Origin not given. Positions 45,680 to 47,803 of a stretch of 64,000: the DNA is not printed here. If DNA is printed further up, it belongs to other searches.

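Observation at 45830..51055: Compact operon: membrane-anchored radical-SAM/SPASM enzyme, Cys-domain + GMC-type flavoprotein, MFS transporter, bracketed by msrA and msrB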

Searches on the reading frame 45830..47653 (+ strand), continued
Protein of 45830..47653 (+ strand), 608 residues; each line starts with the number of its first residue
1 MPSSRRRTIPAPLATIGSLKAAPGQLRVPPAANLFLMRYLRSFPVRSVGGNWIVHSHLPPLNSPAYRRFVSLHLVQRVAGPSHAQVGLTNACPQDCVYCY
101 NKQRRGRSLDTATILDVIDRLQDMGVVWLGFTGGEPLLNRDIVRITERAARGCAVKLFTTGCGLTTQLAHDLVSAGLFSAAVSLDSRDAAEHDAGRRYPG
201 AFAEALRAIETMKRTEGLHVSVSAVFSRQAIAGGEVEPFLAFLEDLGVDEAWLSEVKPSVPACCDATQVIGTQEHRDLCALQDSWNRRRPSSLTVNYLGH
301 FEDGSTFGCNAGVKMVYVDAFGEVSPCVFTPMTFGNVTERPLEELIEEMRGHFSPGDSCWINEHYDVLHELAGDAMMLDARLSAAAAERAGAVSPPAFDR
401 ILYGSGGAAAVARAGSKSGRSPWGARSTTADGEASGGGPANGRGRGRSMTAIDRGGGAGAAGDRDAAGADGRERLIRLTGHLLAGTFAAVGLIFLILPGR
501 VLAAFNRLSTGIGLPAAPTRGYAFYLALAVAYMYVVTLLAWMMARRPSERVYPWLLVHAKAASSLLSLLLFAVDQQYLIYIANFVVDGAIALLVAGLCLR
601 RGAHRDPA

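Call 9: find_encoding_contigs(protein=P0017, flank=8000, max_places=2)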
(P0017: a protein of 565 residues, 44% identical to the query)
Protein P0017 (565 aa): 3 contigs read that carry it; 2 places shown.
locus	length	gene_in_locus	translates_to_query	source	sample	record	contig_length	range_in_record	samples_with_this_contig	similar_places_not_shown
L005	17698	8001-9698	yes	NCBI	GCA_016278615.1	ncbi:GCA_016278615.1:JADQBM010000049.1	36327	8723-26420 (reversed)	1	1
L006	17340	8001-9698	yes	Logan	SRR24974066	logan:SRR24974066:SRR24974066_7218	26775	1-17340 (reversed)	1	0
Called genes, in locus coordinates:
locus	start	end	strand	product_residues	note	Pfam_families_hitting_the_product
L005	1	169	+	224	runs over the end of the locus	PF00072:Response_reg, PF00486:Trans_reg_C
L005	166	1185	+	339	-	PF02518:HATPase_c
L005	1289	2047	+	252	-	PF00005:ABC_tran, PF13304:AAA_21 (faint)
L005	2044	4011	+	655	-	PF02687:FtsX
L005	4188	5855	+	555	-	PF00916:Sulfate_transp, PF01740:STAS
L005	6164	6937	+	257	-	PF04542:Sigma70_r2, PF08281:Sigma70_r4_2, PF04545:Sigma70_r4 (weak)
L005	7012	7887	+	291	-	PF00037:Fer4 (faint), PF12837:Fer4_6 (faint), PF12838:Fer4_7 (faint), PF13237:Fer4_10 (weak), PF14697:Fer4_21 (weak), PF13187:Fer4_9 (weak), PF13484:Fer4_16 (faint), PF00881:Nitroreductase, +1 more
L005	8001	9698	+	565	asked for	PF04055:Radical_SAM, PF13353:Fer4_12, PF13186:SPASM (weak)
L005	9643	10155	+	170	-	-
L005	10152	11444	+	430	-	PF00732:GMC_oxred_N, PF00890:FAD_binding_2 (faint), PF07992:Pyr_redox_2 (faint), PF01266:DAO (weak)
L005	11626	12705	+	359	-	PF03193:RsgA_GTPase, PF10662:PduV-EutP (faint), PF00005:ABC_tran (weak), PF01926:MMR_HSR1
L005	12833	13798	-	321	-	PF03547:Mem_trans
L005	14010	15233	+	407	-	PF04389:Peptidase_M28 (weak), PF01546:Peptidase_M20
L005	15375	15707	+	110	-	PF18765:Polbeta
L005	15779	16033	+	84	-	PF01541:GIY-YIG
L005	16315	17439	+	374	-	PF21570:ArgZ-like_C_2nd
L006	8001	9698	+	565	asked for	PF04055:Radical_SAM, PF13353:Fer4_12, PF13186:SPASM (weak)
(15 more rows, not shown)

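Call 14: search_solved_structures(query=window:45830-47653:+, max_evalue=0.001)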
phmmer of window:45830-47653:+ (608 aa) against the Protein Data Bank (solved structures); distinct sequences matched with E-value up to 0.001: 4.
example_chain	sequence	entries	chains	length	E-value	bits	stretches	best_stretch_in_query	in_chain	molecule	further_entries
7vob_C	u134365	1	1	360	1.9e-14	56.6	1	86-215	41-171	Cytosylglucuronate decarboxylase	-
7voc_C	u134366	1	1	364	1.9e-14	56.6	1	86-215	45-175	Cytosylglucuronate decarboxylase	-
6c8v_A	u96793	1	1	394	1.6e-10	43.6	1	81-197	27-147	Coenzyme PQQ synthesis protein E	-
6efn_A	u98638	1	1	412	3.7e-07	32.5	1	84-343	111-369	Sporulation killing factor maturation protein SkfB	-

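Call 27: search_protein_families(library=pfam, proteins=[L001:9649-10197:+, L003:9631-10173:+, L005:9643-10152:+, L001:9210-9626:+, L003:9212-9640:+], max_evalue=10)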
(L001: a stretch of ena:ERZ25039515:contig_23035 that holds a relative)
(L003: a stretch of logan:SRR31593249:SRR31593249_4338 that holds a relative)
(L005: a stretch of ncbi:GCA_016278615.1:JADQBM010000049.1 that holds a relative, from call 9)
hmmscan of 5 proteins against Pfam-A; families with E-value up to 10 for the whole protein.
L001:9649-10197:+ (183 aa): 0 families

L003:9631-10173:+ (181 aa): 0 families

L005:9643-10152:+ (170 aa): 2 families
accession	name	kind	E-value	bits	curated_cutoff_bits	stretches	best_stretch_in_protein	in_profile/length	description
PF02561.19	FliS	-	0.0019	18.9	26.7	1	42-105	26-87/115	Flagellar protein FliS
PF14196.11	ATC_hydrolase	-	0.01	17.1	28.1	1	70-161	51-142/145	L-2-amino-thiazoline-4-carboxylic acid hydrolase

L001:9210-9626:+ (139 aa): 5 families
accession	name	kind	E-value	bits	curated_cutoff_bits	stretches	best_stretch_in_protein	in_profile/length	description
PF01545.26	Cation_efflux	-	0.0023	18.2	26.6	1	19-131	69-182/198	Cation efflux family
PF18327.6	PRODH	-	0.036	14.8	26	1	76-97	10-31/48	Proline utilization A proline dehydrogenase N-terminal domain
PF09843.14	DUF2070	-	1.5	7.5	30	1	13-133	71-177/561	Predicted membrane protein (DUF2070)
PF07264.17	EI24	-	2.4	8.7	32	1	34-103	117-184/199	Sulfate transporter CysZ/Etoposide-induced protein 2.4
PF00420.29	Oxidored_q2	-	7.8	6.8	26.1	1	28-80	42-82/95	NADH-ubiquinone/plastoquinone oxidoreductase chain 4L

L003:9212-9640:+ (143 aa): 1 family
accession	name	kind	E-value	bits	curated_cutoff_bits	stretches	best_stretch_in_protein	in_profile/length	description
PF14654.11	Epiglycanin_C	-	0.23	12.1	27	1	52-79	14-41/91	Mucin, cleavage site, TM and cytoplasmic tail region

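Call 36: predict_structure(alignment_id=A3)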
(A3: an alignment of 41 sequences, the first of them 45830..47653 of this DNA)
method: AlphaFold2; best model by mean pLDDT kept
length: 608 residues; sequences in the alignment: 41
mean_pLDDT: 86.0   pTM: 0.70
mean pLDDT of the five models: 86.0, 85.1, 84.4, 83.6, 83.2
residues with pLDDT >= 90: 387; 70-90: 146; 50-70: 13; < 50: 62
segments of 3 or more residues with pLDDT < 50: 1-4, 413-464, 603-608
pLDDT, mean of each block of 10 residues (from residue 1): 64 89 94 91 92 96 97 93 96 88 85 99 98 95 99 97 98 98 97 95 98 97 94 96 97 90 84 92 90 90 88 93 94 96 96 87 89 86 92 86 70 47 36 29 29 33 60 92 96 89 90 89 81 95 93 94 93 88 94 92 51
secondary structure, 60 per line:
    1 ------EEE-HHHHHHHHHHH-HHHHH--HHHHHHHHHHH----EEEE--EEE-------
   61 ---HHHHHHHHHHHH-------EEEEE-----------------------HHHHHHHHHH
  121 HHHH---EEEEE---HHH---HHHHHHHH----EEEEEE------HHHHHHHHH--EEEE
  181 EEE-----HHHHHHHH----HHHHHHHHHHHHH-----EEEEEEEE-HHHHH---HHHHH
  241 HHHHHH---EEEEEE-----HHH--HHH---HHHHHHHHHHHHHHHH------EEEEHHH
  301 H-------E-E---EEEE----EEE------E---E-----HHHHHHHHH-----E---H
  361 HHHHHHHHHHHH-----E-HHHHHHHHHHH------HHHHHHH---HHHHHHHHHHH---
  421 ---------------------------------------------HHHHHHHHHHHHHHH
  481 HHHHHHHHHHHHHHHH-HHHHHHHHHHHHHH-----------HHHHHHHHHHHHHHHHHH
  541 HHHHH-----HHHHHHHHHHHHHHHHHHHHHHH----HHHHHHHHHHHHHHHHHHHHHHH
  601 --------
elements in order: E7-9 H11-21 H23-27 H30-40 E45-48 E51-53 H64-75 E83-87 H111-124 E128-132 H142-149 E154-159 H166-174 E177-183 H189-196 H201-213 E219-226 H228-232 H236-246 E250-255 H272-287 E294-297 H298-301 E315-318 E323-325 H342-350 H360-372 H380-390 H397-403 H407-417 H466-496 H498-511 H523-545 H551-573 H578-600

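Call 40: fold_search(model_id=the predicted structure, library=pdb)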
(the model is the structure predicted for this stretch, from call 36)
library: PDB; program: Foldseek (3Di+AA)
matches with E <= 10: 1518; with E <= 0.001: 129
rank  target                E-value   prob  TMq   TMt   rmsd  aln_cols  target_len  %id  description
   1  6efn                  3.9e-13  1.00  0.40  0.61   4.9       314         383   18  Structure of a RiPP maturase, SkfB (released 2018-10-24)
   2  6c8v                  6.5e-12  1.00  0.34  0.63   4.6       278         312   23  X-ray structure of PqqE from Methylobacterium extorquens (released 2018-02-14)
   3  5v1s_A                1.9e-11  1.00  0.38  0.52   7.2       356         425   16  Crystal structure of Streptococcus suis SuiB bound to S-adenosylmethionine (released 2017-08-30)
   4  7vob                  2.9e-11  1.00  0.37  0.65   7.4       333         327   22  The crystal structure of a Radical SAM Enzyme BlsE involved in the Biosynthesis of Blasticidin S (released 2022-05-04)
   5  5v1q_B                5.7e-11  1.00  0.39  0.52   8.7       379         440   14  Crystal structure of Streptococcus suis SuiB (released 2017-08-30)
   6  5v1t_A                8.7e-11  1.00  0.38  0.51   7.1       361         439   15  Crystal structure of Streptococcus suis SuiB bound to precursor peptide SuiA (released 2017-08-30)
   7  2fb2_B                9.7e-11  1.00  0.38  0.66   5.3       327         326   17  Structure of the MoaA Arg17/266/268/Ala triple mutant (released 2006-05-09)
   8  5why_A                1.4e-10  1.00  0.37  0.52   9.0       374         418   16  Structural Insights into Thioether Bond Formation in the Biosynthesis of Sactipeptides (released 2017-07-26)
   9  8hzv_C                1.8e-10  1.00  0.35  0.43   8.7       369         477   17  The crystal structure of a Radical SAM Enzyme DesII (released 2024-07-10)
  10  8hzv_B                4.1e-10  1.00  0.33  0.41   9.9       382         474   18  The crystal structure of a Radical SAM Enzyme DesII (released 2024-07-10)
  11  8hzv_D                4.5e-10  1.00  0.34  0.42   8.0       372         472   17  The crystal structure of a Radical SAM Enzyme DesII (released 2024-07-10)
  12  5v1s_B                4.8e-10  1.00  0.37  0.51   7.2       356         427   14  Crystal structure of Streptococcus suis SuiB bound to S-adenosylmethionine (released 2017-08-30)
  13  5v1q_A                5.9e-10  1.00  0.38  0.52   6.7       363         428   15  Crystal structure of Streptococcus suis SuiB (released 2017-08-30)
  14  1tv7_A                9.5e-10  1.00  0.37  0.65   5.3       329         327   18  Structure of the S-adenosylmethionine dependent Enzyme MoaA (released 2004-08-31)
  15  8hzv_A                1.2e-09  1.00  0.36  0.45   8.1       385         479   17  The crystal structure of a Radical SAM Enzyme DesII (released 2024-07-10)
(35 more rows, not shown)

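Call 43: search_protein_families(library=pfam, alignment_id=A4, max_evalue=0.00001)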
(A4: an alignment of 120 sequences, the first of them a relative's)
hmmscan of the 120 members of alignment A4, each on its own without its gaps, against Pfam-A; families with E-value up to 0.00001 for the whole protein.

A. member 1, L001:5921-7387:- (489 aa): 0 families

B. families by the number of members that match (of 120 scanned): 140 families (the first 25 are shown)
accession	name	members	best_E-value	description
PF00365.25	PFK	4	1e-69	Phosphofructokinase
PF02310.24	B12-binding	3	5.5e-26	B12 binding domain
PF02607.22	B12-binding_2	3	7.9e-23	B12 binding domain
PF08757.17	CotH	2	6e-62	CotH kinase protein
PF03193.22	RsgA_GTPase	2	3.4e-55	RsgA GTPase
PF13520.12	AA_permease_2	2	2e-45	Amino acid permease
PF00324.27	AA_permease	2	2.2e-42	Amino acid permease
PF13620.12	CarboxypepD_reg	2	2.1e-23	Carboxypeptidase regulatory-like domain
PF02518.31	HATPase_c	2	4e-21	Histidine kinase-, DNA gyrase B-, and HSP90-like ATPase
PF02163.28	Peptidase_M50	2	3e-19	Peptidase family M50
PF00359.27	PTS_EIIA_2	2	2e-18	Phosphoenolpyruvate-dependent sugar phosphotransferase system, EIIA 2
PF09335.16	VTT_dom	2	5.5e-16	VTT domain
PF13715.12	CarbopepD_reg_2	2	3.7e-15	CarboxypepD_reg-like domain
PF01266.30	DAO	2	2.4e-14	FAD dependent oxidoreductase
PF00932.25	LTD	2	8.5e-12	Lamin Tail Domain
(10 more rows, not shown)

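Call 44: find_encoding_contigs(protein=P0002, flank=9000, max_places=2)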
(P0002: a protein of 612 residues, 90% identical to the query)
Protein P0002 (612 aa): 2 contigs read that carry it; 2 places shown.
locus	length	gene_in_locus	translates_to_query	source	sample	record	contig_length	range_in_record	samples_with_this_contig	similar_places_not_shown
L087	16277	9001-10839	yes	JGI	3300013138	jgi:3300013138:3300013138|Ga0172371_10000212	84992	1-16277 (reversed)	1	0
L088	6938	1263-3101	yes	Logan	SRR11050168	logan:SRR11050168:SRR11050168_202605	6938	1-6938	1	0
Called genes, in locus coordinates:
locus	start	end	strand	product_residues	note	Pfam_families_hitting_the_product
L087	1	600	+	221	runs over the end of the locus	PF13527:Acetyltransf_9 (faint), PF00583:Acetyltransf_1, PF13673:Acetyltransf_10, PF13508:Acetyltransf_7, PF08445:FR47 (weak)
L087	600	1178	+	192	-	PF04073:tRNA_edit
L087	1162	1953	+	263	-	-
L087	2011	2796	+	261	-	PF00753:Lactamase_B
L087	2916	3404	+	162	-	PF03352:Adenine_glyco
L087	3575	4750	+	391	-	-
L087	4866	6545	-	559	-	PF00890:FAD_binding_2 (weak), PF01266:DAO, PF01494:FAD_binding_3 (faint), PF07992:Pyr_redox_2 (faint), PF12831:FAD_oxidored (weak), PF13450:NAD_binding_8, PF01593:Amino_oxidase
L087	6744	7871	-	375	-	PF04422:FrhB_FdhB_N, PF04432:FrhB_FdhB_C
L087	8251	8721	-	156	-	PF01625:PMSR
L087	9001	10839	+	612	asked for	PF04055:Radical_SAM, PF13186:SPASM (weak)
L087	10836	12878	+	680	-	PF05199:GMC_oxred_C (faint), PF07992:Pyr_redox_2 (faint), PF00732:GMC_oxred_N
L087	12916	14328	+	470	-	PF00083:Sugar_tr (faint), PF07690:MFS_1, PF12832:MFS_1_like (weak)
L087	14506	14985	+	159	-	PF01641:SelR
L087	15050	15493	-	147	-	-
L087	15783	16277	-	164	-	?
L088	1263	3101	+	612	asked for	PF04055:Radical_SAM, PF13186:SPASM (weak)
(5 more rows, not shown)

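Call 45: find_encoding_contigs(protein=P0010, flank=7000, max_places=1)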
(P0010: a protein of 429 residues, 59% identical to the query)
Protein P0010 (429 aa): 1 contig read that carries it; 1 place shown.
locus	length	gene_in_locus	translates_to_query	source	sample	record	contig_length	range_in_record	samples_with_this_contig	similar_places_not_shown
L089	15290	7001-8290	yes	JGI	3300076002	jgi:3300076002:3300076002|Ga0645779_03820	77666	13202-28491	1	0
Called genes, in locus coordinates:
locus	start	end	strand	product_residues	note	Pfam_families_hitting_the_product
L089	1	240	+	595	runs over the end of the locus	PF00753:Lactamase_B (weak), PF00581:Rhodanese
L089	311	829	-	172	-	PF13185:GAF_2, PF01590:GAF (weak), PF07730:HisKA_3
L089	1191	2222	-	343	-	PF02743:dCache_1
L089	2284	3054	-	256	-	PF09084:NMT1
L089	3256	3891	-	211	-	PF00072:Response_reg, PF00196:GerE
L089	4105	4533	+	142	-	PF00072:Response_reg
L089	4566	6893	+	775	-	PF03176:MMPL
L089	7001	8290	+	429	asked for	PF04055:Radical_SAM, PF13353:Fer4_12 (weak), PF13186:SPASM (weak)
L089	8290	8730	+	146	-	-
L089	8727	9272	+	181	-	-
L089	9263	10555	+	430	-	PF00732:GMC_oxred_N, PF00890:FAD_binding_2 (weak), PF01266:DAO (weak), PF07992:Pyr_redox_2 (faint), PF13450:NAD_binding_8 (weak), PF05199:GMC_oxred_C (weak)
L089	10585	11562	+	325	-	PF14333:DUF4389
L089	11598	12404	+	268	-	PF05239:PRC (faint)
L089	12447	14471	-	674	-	PF00501:AMP-binding, PF23562:AMP-binding_C_3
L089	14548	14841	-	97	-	-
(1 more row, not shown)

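Call 56: search_protein_families(library=ncbifam, proteins=[L001:9649-10197:+, L001:9210-9626:+], max_evalue=1)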
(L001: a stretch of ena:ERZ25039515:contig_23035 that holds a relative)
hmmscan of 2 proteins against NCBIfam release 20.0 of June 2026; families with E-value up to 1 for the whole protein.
L001:9649-10197:+ (183 aa): 0 families

L001:9210-9626:+ (139 aa): 0 families
